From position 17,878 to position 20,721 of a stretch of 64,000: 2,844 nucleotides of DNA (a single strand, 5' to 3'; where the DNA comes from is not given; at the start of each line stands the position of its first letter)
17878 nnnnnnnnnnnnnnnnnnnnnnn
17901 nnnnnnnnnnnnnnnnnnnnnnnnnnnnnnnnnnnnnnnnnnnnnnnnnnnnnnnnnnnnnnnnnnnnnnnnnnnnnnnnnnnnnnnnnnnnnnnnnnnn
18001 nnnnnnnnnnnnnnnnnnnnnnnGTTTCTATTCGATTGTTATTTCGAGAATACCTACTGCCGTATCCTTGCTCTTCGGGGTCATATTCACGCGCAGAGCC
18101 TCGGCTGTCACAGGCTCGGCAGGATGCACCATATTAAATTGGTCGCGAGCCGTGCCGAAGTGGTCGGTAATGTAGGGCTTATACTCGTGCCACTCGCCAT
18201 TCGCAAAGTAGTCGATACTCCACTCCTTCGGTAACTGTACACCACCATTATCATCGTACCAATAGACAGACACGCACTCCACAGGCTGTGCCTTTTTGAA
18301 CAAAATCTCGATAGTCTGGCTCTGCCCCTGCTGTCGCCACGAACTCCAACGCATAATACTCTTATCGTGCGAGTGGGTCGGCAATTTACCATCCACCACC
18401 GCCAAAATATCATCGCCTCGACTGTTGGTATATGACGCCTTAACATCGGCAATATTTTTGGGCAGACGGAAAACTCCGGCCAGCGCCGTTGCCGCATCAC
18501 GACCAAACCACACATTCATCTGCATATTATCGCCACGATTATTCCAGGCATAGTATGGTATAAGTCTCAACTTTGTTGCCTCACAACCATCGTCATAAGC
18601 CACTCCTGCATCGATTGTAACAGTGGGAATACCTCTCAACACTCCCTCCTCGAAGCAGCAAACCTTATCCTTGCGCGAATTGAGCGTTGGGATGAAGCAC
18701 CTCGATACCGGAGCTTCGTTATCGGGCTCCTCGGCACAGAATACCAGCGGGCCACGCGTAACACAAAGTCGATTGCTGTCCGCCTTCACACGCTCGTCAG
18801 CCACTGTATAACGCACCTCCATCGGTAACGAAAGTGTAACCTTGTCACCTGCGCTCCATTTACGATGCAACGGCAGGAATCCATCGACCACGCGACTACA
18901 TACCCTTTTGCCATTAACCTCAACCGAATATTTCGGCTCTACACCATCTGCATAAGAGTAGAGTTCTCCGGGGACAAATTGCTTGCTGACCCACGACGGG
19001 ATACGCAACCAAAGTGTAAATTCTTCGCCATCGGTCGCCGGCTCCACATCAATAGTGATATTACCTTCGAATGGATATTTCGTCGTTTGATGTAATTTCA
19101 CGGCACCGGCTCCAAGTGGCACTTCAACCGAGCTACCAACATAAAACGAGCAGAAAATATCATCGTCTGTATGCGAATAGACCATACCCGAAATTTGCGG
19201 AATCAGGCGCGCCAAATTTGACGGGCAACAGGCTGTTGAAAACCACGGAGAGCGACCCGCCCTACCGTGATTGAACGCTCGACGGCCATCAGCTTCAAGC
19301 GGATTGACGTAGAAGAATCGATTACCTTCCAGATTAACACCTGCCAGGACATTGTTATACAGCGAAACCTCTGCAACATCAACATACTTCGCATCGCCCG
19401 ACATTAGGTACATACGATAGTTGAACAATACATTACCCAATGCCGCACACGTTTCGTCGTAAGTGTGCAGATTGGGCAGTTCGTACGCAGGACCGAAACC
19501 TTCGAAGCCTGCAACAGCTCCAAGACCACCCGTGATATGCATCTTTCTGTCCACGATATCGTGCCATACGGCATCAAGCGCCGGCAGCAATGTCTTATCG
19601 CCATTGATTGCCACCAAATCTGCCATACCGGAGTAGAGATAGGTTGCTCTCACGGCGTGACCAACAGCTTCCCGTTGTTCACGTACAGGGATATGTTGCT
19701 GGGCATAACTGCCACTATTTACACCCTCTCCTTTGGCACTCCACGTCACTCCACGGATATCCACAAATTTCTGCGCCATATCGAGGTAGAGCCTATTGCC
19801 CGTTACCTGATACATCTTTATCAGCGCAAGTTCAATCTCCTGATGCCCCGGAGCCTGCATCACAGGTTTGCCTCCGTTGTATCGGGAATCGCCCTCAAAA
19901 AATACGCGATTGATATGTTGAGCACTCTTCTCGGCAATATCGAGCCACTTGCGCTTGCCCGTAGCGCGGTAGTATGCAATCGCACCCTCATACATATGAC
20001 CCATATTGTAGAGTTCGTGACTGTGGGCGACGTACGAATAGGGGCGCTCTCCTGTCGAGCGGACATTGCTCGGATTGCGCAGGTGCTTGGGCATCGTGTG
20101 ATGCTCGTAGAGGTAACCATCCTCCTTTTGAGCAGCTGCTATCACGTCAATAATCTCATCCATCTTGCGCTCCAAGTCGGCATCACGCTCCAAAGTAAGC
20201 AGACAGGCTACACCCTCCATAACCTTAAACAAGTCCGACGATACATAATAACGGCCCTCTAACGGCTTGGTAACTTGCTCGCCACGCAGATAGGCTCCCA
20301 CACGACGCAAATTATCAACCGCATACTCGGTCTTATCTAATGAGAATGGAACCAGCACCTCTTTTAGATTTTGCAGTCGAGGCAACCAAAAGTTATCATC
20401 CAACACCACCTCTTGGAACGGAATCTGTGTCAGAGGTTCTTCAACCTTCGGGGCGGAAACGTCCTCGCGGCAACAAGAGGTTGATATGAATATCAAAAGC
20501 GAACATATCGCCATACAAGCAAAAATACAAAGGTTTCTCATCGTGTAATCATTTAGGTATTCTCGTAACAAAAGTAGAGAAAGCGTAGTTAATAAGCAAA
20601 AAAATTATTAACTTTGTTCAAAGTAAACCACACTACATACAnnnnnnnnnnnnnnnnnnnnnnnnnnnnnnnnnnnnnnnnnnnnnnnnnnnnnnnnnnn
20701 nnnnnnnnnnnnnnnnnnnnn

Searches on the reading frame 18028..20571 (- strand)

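Call 6: search_protein_families(library=pfam, proteins=[window:18028-20571:-], max_evalue=0.001)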
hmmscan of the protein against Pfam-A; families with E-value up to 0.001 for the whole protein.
window:18028-20571:- (847 aa): 5 families
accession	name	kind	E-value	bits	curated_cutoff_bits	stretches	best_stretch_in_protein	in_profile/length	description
PF07944.18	Beta-AFase-like_GH127_cat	-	1.3e-93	314.4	24.9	1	55-461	2-375/376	Beta-L-arabinofuranosidase, GH127 catalytic domain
PF20737.2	Glyco_hydro127C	-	1.3e-20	73.3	23.7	1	586-689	1-70/71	Glycoside hydrolase family 127 C-terminal domain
PF20736.2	Glyco_hydro127M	-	2.4e-19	69.7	24.2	1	472-584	2-95/95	Beta-L-arabinofuranosidase, GH127 middle domain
PF00754.31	F5_F8_type_C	-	1.5e-09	38.5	28.2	1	710-834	2-117/127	F5/8 type C domain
PF03663.20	Glyco_hydro_76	-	2e-05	24.7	25.9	0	188-227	219-258/366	Glycosyl hydrolase family 76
